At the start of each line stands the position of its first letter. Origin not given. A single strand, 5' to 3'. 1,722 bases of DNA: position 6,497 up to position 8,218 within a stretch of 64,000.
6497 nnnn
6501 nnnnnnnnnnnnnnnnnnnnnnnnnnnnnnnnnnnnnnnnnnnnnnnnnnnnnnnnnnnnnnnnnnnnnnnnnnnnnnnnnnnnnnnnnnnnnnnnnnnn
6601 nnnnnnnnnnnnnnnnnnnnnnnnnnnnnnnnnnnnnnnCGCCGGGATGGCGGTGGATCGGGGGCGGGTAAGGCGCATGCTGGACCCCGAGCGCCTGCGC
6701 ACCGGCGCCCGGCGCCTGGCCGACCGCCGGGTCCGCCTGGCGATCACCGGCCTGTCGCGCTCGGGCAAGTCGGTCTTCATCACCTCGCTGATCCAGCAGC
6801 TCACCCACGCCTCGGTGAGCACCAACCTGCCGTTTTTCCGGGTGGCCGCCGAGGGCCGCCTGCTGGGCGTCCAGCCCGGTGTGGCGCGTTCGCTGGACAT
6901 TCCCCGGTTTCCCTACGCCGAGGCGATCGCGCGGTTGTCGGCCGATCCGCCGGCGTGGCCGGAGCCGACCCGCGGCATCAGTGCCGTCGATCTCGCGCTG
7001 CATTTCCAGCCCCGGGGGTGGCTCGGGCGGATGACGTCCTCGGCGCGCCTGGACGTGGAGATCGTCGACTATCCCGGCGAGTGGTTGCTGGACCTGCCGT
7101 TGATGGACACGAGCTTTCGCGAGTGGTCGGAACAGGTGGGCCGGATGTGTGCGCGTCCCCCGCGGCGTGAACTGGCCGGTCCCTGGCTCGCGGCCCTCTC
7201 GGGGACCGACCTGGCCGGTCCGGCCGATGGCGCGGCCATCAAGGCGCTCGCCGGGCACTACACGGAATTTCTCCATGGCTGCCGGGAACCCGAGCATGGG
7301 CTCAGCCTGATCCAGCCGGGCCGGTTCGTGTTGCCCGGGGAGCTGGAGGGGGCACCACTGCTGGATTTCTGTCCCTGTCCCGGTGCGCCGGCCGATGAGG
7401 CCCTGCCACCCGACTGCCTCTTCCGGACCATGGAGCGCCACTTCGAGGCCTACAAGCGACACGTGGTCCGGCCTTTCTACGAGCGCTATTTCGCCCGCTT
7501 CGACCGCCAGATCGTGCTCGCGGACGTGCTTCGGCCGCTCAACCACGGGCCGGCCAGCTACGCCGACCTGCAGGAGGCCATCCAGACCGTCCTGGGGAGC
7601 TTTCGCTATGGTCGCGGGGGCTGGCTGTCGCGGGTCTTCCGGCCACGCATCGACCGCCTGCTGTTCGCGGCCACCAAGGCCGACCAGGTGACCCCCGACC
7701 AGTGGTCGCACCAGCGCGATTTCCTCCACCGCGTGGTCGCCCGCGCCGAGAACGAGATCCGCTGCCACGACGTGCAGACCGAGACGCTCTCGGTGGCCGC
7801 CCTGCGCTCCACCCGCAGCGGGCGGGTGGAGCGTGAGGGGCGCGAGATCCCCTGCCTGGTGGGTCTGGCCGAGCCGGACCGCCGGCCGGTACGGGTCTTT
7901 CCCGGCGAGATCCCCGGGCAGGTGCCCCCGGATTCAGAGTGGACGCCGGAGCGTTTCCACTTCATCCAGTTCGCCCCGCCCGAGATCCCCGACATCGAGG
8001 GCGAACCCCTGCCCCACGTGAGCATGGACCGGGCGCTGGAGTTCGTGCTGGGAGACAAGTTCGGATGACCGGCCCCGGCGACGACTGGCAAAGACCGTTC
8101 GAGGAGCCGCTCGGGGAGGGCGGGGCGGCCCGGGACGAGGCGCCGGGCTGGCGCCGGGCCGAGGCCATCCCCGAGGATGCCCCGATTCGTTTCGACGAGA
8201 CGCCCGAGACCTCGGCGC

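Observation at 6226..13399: Five-gene translationally coupled operon osmC–ycjX–ycjF–P-type ATPase–metK paralogue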

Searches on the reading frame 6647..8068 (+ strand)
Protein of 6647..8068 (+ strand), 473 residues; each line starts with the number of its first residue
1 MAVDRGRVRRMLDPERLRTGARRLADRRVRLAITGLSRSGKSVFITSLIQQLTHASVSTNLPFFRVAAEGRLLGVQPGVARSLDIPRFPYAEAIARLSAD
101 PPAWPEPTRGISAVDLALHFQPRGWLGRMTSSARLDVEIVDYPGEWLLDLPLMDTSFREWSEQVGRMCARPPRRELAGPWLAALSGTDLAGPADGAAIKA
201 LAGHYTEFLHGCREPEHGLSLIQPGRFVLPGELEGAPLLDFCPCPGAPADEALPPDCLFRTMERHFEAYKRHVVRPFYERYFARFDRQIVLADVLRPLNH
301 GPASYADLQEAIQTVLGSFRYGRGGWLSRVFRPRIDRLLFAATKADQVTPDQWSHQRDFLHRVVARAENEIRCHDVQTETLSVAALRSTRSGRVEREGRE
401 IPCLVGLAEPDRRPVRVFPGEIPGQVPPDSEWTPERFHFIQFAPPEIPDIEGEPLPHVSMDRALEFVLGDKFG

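Call 8: search_protein_families(library=pfam, proteins=[window:6647-8068:+])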
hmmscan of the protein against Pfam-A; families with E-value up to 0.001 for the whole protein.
window:6647-8068:+ (473 aa): 1 family
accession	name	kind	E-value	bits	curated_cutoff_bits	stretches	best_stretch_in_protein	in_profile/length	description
PF04317.18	DUF463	-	5.8e-159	530.2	25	1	29-472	1-443/443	YcjX-like family, DUF463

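Call 9: search_protein_families(library=ncbifam, proteins=[window:6647-8068:+])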
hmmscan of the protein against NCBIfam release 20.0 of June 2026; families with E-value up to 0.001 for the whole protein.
window:6647-8068:+ (473 aa): 0 families

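Call 42: find_related_loci(query=window:6647-8068:+, collection=metagenome_contigs, flank=7000)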
Query window:6647-8068:+ (473 aa) in metagenome_contigs; peptide patterns used: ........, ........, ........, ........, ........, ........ (x = any residue, [..] = any of these).
600 stretches matched a pattern (row limit reached: there are more); 586 encode a relative of the query (tblastn E <= 1e-3); the best 80 are kept; 80 distinct loci.
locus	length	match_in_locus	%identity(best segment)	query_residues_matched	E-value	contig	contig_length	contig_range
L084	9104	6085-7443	47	21-472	6e-132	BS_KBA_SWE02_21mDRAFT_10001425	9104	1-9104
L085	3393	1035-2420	43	12-472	6e-136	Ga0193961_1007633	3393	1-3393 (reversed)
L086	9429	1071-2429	46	22-472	2e-129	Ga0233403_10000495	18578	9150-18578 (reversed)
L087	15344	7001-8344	41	23-471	1e-118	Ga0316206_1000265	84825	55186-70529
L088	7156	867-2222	44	22-472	1e-113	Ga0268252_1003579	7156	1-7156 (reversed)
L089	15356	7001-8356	42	22-472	2e-110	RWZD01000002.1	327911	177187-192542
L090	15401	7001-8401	41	6-472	3e-110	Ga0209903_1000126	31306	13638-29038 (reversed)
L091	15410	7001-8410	42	7-472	2e-109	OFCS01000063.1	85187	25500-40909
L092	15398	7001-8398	41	6-472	3e-109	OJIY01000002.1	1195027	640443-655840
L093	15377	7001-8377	41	15-472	6e-109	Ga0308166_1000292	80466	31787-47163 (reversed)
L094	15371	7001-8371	41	17-472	3e-109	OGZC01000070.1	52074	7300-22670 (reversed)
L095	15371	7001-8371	41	17-472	6e-109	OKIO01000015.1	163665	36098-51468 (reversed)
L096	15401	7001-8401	43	6-472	6e-109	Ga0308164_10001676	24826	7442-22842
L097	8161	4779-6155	41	15-472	7e-109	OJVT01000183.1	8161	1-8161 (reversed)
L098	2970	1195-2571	41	15-472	4e-112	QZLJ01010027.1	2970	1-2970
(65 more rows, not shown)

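Call 44: find_homologous_proteins(query=window:6647-8068:+, max_evalue=1e-80)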
Query window:6647-8068:+ (473 aa): 5974 proteins with E <= 1e-80 among 8000 candidates; the best 120 are listed.
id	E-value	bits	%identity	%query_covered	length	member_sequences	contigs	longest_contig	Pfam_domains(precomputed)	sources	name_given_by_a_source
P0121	0.0e+0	1087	100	100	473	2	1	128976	PF04317.19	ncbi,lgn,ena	-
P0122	2.9e-184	632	58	100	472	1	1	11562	PF04317.19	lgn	-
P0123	3.8e-142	493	47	97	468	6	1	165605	PF04317.19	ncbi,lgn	ncbi:MAG: hypothetical protein RIT27_1777 [Pseudomonadota bacterium]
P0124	1.1e-139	484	47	96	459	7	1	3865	PF04317.19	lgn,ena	-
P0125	3.5e-139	483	47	96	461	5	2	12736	PF04317.19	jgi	-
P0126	2.3e-138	480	46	95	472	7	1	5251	PF04317.19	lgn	-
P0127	2.8e-138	480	46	96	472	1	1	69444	PF04317.19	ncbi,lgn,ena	-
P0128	3.5e-138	480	47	96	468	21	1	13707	PF04317.19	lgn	-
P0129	9.5e-138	478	47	96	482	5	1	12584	PF04317.19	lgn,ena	-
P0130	1.0e-137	478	47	95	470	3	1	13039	PF04317.19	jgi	jgi:predicted YcjX-like family ATPase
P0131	1.4e-137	478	46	95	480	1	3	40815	PF04317.19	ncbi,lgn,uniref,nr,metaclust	ncbi:YcjX family GTP-binding protein [Candidatus Venteria ishoeyi]|uniref:YcjX-like protein n=1 Tax=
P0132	1.5e-137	477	47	97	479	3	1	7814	PF04317.19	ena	-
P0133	2.7e-137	477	45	98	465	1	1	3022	PF04317.19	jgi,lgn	-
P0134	4.0e-137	476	46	95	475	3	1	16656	PF04317.19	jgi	jgi:uncharacterized protein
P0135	4.2e-137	476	46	95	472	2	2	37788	PF04317.19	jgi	jgi:uncharacterized protein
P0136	1.4e-136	474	46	100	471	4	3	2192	PF04317.19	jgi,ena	-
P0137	1.4e-136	474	45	97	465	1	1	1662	PF04317.19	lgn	-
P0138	2.5e-136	473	46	96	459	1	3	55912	PF04317.19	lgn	-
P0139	2.6e-136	473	47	95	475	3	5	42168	PF04317.19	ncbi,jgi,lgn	jgi:predicted YcjX-like family ATPase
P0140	3.0e-136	473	46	97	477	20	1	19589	PF04317.19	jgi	jgi:uncharacterized protein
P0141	4.5e-136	473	46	95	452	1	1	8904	PF04317.19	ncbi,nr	ncbi:MAG: YcjX family protein [Gammaproteobacteria bacterium]|nr:YcjX family protein [Gammaproteobac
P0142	5.0e-136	472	48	97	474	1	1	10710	PF04317.19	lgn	-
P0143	6.1e-136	472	45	97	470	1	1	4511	PF04317.19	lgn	-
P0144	6.3e-136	472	45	97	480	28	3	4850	PF04317.19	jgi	-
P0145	7.5e-136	472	46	95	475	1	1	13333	PF04317.19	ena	-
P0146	9.6e-136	471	46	97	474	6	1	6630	PF04317.19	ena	-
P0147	6.1e-135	469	47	96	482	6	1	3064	PF04317.19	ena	-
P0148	2.0e-134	467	46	97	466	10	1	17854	PF04317.19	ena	-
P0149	2.1e-134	467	46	95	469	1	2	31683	PF04317.19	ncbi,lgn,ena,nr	ncbi:MAG: YcjX family protein [Thiomargarita sp.]|nr:YcjX family protein [Thiomargarita sp.]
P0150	2.2e-134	467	44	97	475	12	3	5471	PF04317.19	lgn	-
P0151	2.2e-134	467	46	96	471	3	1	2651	PF04317.19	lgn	-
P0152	2.3e-134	467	46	95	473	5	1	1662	PF04317.19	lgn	-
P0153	2.4e-134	467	46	96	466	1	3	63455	PF04317.19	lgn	-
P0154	2.7e-134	467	45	96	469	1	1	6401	PF04317.19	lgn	-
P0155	9.2e-134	465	46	96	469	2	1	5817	PF04317.19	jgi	-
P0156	1.3e-133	464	46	95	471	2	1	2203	PF04317.19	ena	-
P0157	1.8e-133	464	46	95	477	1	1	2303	PF04317.19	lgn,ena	-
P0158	2.2e-133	464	45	96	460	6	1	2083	PF04317.19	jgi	jgi:hypothetical protein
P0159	2.4e-133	464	47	96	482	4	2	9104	PF04317.19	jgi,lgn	-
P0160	3.2e-133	463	46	95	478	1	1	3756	PF04317.19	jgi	-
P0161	4.6e-133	463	46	95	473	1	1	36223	PF04317.19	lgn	-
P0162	6.6e-133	462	45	97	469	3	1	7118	PF04317.19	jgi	jgi:uncharacterized protein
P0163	9.9e-133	462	47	96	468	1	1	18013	PF04317.19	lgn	-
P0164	1.6e-132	461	44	97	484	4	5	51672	PF04317.19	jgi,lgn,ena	-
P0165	1.6e-132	461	45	95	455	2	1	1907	PF04317.19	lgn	-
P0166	1.9e-132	461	46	95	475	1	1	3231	PF04317.19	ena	-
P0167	2.0e-132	461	46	96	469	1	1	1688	PF04317.19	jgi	-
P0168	2.5e-132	460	45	99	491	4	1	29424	PF04317.19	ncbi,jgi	-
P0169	2.5e-132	460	45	95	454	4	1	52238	PF04317.19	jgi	jgi:uncharacterized protein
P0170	4.0e-132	460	49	97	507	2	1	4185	PF04317.19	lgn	-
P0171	4.9e-132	459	45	96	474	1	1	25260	PF04317.19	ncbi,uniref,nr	ncbi:YcjX family protein [Candidatus Parabeggiatoa sp. HSG14]|uniref:YcjX family protein n=1 Tax=Can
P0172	6.4e-132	459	47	95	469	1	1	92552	PF04317.19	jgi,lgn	-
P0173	9.0e-132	458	46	95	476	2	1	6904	PF04317.19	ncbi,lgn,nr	ncbi:MAG: YcjX family protein [Pseudomonadota bacterium]|nr:YcjX family protein [Pseudomonadota bact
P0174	1.3e-131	458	46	95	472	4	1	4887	PF04317.19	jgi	jgi:hypothetical protein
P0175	1.6e-131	458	46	95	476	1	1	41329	PF04317.19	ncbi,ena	-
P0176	1.6e-131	458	45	97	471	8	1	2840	PF04317.19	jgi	jgi:predicted YcjX-like family ATPase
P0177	2.2e-131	457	45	97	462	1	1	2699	PF04317.19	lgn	-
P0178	3.5e-131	456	45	96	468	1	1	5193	PF04317.19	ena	-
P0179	4.6e-131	456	47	97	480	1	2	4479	PF04317.19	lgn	-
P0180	5.1e-131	456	46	95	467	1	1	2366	PF04317.19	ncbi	-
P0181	5.7e-131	456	44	99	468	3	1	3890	PF04317.19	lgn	-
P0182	6.3e-131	456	46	95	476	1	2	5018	PF04317.19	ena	-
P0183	6.4e-131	456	45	96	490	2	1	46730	PF04317.19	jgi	jgi:hypothetical protein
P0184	1.1e-130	455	46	95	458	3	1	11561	PF04317.19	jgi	jgi:predicted YcjX-like family ATPase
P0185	3.0e-130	453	49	97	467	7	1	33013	PF04317.19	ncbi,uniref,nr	ncbi:hypothetical protein CGX12_09890 [Zobellella denitrificans]|uniref:YcjX family protein n=1 Tax=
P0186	3.4e-130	453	46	97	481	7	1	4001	PF04317.19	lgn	-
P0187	6.6e-130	452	44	96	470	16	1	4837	PF04317.19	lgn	-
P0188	6.6e-130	452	48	97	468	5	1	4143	PF04317.19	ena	-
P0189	9.9e-130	452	46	95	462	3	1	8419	PF04317.19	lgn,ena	-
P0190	1.6e-129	451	49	95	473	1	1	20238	PF04317.19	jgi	-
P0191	9.5e-129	448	45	97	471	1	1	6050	PF04317.19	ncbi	-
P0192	2.3e-128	447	44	95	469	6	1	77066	PF04317.19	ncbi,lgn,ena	-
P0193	2.3e-128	447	48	97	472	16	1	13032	PF04317.19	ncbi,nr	ncbi:MAG: YcjX family protein [Gammaproteobacteria bacterium]|nr:YcjX family protein [Gammaproteobac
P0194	2.4e-128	447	43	97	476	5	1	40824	PF04317.19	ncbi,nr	ncbi:YcjX family protein [Candidatus Halobeggiatoa sp. HSG11]|nr:YcjX family protein [Candidatus Hal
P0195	6.9e-128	446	43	97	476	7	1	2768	PF04317.19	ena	-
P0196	2.9e-127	443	48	98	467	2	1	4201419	PF04317.19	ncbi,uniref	ncbi:YcjX family protein [Zobellella sp. DQSA1]|uniref:YcjX family protein n=1 Tax=Zobellella sp. DQ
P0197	8.4e-127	442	44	97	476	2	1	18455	PF04317.19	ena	-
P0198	2.9e-126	440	45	97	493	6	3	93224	PF04317.19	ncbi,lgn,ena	-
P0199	4.2e-126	440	43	95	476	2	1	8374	PF04317.19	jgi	-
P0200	5.8e-126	439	46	95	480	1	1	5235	PF04317.19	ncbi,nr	ncbi:MAG: YcjX family protein [Magnetococcales bacterium]|nr:YcjX family protein [Magnetococcales ba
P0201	7.4e-126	439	46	95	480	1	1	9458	PF04317.19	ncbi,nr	ncbi:MAG: YcjX family protein [Magnetococcales bacterium]|nr:YcjX family protein [Magnetococcales ba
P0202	7.7e-126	439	43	97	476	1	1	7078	PF04317.19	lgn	-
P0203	1.9e-125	437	44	97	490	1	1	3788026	PF04317.19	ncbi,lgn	ncbi:MAG: YcjX family protein [Desulfovibrio sp.]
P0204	2.4e-125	437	44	97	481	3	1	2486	PF04317.19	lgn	-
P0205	3.1e-125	437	46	96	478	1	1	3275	PF04317.19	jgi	jgi:uncharacterized protein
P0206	3.8e-125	437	44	97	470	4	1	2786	PF04317.19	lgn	-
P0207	5.9e-125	436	45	97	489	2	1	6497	PF04317.19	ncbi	-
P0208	7.4e-125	436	43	95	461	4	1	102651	PF04317.19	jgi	jgi:predicted YcjX-like family ATPase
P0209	1.5e-124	435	44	97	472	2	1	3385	PF04317.19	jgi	jgi:predicted YcjX-like family ATPase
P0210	2.0e-124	434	43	95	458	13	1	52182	PF04317.19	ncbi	-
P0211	2.1e-124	434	47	98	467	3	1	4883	PF04317.19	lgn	-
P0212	2.7e-124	434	46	98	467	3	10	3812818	PF04317.19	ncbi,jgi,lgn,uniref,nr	ncbi:YcjX family GTP-binding protein [Zobellella taiwanensis]|jgi:hypothetical protein|uniref:YcjX f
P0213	1.0e-123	432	43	95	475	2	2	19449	PF04317.19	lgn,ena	-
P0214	1.1e-123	432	45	95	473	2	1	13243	PF04317.19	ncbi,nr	ncbi:MAG: YcjX family protein [Magnetococcales bacterium]|nr:YcjX family protein [Magnetococcales ba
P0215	1.1e-122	428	44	95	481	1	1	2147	PF04317.19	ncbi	-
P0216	1.7e-122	428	45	95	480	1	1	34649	PF04317.19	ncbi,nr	ncbi:MAG: YcjX family protein [Magnetococcales bacterium]|nr:YcjX family protein [Magnetococcales ba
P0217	2.5e-122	427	45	95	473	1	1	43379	PF04317.19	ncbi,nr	ncbi:MAG: YcjX family protein [Magnetococcales bacterium]|nr:YcjX family protein [Magnetococcales ba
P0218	3.2e-122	427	44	97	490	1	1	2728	PF04317.19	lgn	-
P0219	3.5e-122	427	45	95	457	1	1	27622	PF04317.19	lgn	-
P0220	3.6e-122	427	43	95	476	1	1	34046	PF04317.19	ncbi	ncbi:MAG: YcjX family protein [Pseudomonadota bacterium]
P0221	4.7e-122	426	46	96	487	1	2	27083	PF04317.19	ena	-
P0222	5.1e-122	426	45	97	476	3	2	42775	PF04317.19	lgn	-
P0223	7.6e-122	426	44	97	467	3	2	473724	PF04317.19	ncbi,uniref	ncbi:YcjX family protein [Veronia pacifica]|uniref:YcjX family protein n=1 Tax=Veronia pacifica TaxI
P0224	9.2e-122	425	45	96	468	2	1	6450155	PF04317.19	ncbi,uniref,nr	ncbi:YcjX family protein [Thalassomonas haliotis]|uniref:YcjX family protein n=1 Tax=Thalassomonas h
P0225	1.5e-121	425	45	96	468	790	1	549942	PF04317.19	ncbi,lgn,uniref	ncbi:YcjX family protein [Aeromonas caviae]|uniref:YcjX family protein n=1 Tax=Aeromonas caviae TaxI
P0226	2.0e-121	424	45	95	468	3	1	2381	PF04317.19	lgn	-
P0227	2.7e-121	424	42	95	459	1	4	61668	PF04317.19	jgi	jgi:predicted YcjX-like family ATPase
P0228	2.8e-121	424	42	95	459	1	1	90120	PF04317.19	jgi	jgi:predicted YcjX-like family ATPase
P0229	6.9e-121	422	45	95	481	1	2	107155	PF04317.19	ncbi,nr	ncbi:MAG: YcjX family protein [Magnetococcales bacterium]|nr:YcjX family protein [Magnetococcales ba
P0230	2.9e-120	420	45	96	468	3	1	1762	PF04317.19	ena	-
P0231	4.5e-120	420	45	95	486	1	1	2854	PF04317.19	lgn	-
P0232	5.5e-120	420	42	100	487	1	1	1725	PF04317.19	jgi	jgi:uncharacterized protein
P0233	5.7e-120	419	46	95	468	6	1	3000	PF04317.19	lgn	-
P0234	6.2e-120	419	43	95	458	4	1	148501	PF04317.19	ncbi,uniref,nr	ncbi:YcjX family protein [Vibrio sp. RE86]|uniref:YcjX family protein n=1 Tax=Vibrio sp. RE86 TaxID=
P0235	6.4e-120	419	46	97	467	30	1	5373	PF04317.19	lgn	-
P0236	7.9e-120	419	46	98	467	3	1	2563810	PF04317.19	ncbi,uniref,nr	ncbi:YcjX family GTP-binding protein [Zobellella maritima]|uniref:YcjX family protein n=1 Tax=Zobell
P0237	8.4e-120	419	45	95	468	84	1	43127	PF04317.19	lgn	-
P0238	8.5e-120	419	45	96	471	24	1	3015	PF04317.19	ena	-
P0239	9.6e-120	419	46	97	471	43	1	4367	PF04317.19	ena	-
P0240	2.9e-119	417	44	96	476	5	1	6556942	PF04317.19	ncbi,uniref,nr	ncbi:YcjX family protein [Thalassomonas actiniarum]|uniref:YcjX family protein n=1 Tax=Thalassomonas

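Call 45: find_encoding_contigs(protein=P0122, flank=10000, max_places=3)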
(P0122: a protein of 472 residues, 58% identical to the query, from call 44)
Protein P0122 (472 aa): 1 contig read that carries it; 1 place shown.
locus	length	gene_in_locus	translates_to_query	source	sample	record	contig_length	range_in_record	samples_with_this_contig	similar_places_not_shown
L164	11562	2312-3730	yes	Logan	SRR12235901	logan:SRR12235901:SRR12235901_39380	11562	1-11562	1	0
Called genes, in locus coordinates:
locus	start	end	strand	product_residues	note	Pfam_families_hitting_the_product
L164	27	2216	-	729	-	PF08351:TmcA_N, PF13604:AAA_30 (weak), PF05127:NAT10_TcmA_helicase, PF13718:GNAT_acetyltr_2, PF17176:tRNA_bind_3 (weak)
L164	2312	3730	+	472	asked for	PF04317:DUF463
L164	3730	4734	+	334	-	PF05128:DUF697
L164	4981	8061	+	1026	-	PF19991:HMA_2, PF00690:Cation_ATPase_N, PF00122:E1-E2_ATPase, PF00702:Hydrolase, PF13246:Cation_ATPase, PF00689:Cation_ATPase_C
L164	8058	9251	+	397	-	PF00438:S-AdoMet_synt_N, PF02772:S-AdoMet_synt_M, PF02773:S-AdoMet_synt_C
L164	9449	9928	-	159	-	PF19991:HMA_2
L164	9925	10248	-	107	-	PF17195:DUF5132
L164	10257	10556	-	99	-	PF19991:HMA_2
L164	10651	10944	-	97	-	PF11154:DUF2934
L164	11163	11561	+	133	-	?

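Call 46: find_encoding_contigs(protein=P0121, flank=10000, max_places=3)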
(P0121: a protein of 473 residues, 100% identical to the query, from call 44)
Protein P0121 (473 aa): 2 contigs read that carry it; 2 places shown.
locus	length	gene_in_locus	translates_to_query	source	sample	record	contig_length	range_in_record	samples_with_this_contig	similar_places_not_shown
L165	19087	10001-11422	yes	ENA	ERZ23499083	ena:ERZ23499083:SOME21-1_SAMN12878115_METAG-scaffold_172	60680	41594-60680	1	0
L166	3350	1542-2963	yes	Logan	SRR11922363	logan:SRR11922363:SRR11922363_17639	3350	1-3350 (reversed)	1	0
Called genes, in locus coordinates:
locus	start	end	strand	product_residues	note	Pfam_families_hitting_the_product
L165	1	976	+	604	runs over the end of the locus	PF01541:GIY-YIG, PF27096:UvrC_M, PF02151:UVR, PF22920:UvrC_RNaseH, PF08459:UvrC_RNaseH_dom, PF00633:HHH (faint), PF12826:HHH_2, PF14520:HHH_5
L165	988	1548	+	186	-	PF01066:CDP-OH_P_transf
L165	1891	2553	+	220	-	PF04028:DUF374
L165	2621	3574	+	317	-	PF04613:LpxD, PF25084:LbH_EIF2B (weak), PF25087:GMPPB_C (faint), PF00132:Hexapep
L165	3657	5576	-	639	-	PF14827:dCache_3, PF00672:HAMP, PF00015:MCPsignal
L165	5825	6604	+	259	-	PF04333:MlaA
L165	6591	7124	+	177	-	PF10263:SprT-like, PF17283:Zn_ribbon_SprT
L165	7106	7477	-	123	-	-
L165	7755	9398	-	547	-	PF02203:TarH, PF12729:4HB_MCP_1, PF00672:HAMP, PF00015:MCPsignal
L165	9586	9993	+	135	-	PF02566:OsmC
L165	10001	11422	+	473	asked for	PF04317:DUF463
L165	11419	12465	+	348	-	PF05128:DUF697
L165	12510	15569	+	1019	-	PF19991:HMA_2 (faint), PF00690:Cation_ATPase_N, PF00122:E1-E2_ATPase, PF00702:Hydrolase, PF13246:Cation_ATPase, PF00689:Cation_ATPase_C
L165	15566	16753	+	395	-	PF00438:S-AdoMet_synt_N, PF02772:S-AdoMet_synt_M, PF02773:S-AdoMet_synt_C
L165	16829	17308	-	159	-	PF19991:HMA_2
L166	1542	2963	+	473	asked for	PF04317:DUF463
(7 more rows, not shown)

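Call 74: search_protein_families(library=ncbifam, proteins=[L164:8058-9251:+], max_evalue=1e-10)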
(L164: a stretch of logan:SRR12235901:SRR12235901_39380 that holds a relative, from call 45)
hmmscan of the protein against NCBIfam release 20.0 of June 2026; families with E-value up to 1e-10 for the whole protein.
L164:8058-9251:+ (397 aa): 1 family
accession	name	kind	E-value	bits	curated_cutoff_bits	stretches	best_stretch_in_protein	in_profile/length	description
TIGR01034.1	metK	equivalog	2e-106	356.2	309.4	1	6-394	1-372/377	methionine adenosyltransferase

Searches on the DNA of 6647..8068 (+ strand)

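Call 60: search_rna_families(sources=[L164, L001, L002, L035, L043, L057], threshold=gathering)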
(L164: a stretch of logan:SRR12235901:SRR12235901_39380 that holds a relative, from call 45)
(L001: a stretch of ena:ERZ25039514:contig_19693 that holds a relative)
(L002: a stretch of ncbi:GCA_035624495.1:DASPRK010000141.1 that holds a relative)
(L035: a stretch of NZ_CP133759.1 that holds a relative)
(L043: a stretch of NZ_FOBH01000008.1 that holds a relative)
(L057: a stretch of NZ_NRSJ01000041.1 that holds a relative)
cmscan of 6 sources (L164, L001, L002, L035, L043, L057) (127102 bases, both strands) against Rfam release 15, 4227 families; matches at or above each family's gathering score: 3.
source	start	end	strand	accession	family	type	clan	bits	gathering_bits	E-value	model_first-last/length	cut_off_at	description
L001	989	1062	-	RF00005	tRNA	Gene; tRNA;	CL00001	71.8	29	2e-13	1-71/71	no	tRNA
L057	3457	3528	-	RF00005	tRNA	Gene; tRNA;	CL00001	70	29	6.4e-13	1-71/71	no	tRNA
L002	5414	5497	-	RF01051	c-di-GMP-I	Cis-reg; riboswitch;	CL00126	49.6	35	2.2e-06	1-87/87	no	c-di-GMP-I riboswitch aptamer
